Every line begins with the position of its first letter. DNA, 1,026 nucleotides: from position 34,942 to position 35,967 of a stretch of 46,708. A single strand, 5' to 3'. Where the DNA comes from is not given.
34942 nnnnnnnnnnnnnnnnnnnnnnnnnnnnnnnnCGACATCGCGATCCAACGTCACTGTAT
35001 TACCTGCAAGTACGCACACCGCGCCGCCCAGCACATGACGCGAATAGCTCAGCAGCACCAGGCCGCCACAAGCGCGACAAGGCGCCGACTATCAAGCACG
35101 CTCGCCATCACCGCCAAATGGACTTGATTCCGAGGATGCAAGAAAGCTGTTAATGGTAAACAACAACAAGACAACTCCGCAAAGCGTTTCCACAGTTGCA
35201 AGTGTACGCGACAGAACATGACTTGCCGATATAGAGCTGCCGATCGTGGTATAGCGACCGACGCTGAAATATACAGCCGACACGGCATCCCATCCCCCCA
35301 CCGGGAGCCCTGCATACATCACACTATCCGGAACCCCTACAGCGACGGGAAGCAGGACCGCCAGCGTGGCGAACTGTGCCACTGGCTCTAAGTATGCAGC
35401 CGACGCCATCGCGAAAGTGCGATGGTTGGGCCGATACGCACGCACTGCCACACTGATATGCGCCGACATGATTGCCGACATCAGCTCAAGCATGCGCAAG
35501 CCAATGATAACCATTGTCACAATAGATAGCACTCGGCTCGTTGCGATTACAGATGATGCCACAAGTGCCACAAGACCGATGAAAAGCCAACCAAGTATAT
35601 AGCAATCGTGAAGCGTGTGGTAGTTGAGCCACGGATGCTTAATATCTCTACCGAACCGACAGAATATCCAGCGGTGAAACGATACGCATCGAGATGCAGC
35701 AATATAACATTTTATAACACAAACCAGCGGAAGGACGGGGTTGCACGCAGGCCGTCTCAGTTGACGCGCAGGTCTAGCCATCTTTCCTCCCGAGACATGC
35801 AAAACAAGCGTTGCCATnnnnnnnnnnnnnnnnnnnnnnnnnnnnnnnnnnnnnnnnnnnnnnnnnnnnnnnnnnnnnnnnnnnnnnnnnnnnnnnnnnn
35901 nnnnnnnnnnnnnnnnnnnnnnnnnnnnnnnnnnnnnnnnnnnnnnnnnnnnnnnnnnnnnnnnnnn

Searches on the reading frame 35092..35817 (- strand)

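Call 73: search_protein_families(library=pfam, proteins=[window:35092-35817:-], max_evalue=0.0001)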
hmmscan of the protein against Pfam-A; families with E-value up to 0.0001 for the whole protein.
window:35092-35817:- (241 aa): 1 family
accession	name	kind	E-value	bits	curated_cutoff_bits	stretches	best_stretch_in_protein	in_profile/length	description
PF07885.22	Ion_trans_2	-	5.2e-05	23.5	22.5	1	173-225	20-73/79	Ion channel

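Call 74: search_protein_families(library=padloc, proteins=[window:35092-35817:-], max_evalue=0.0001)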
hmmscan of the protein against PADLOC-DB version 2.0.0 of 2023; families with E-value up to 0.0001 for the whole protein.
window:35092-35817:- (241 aa): 0 families
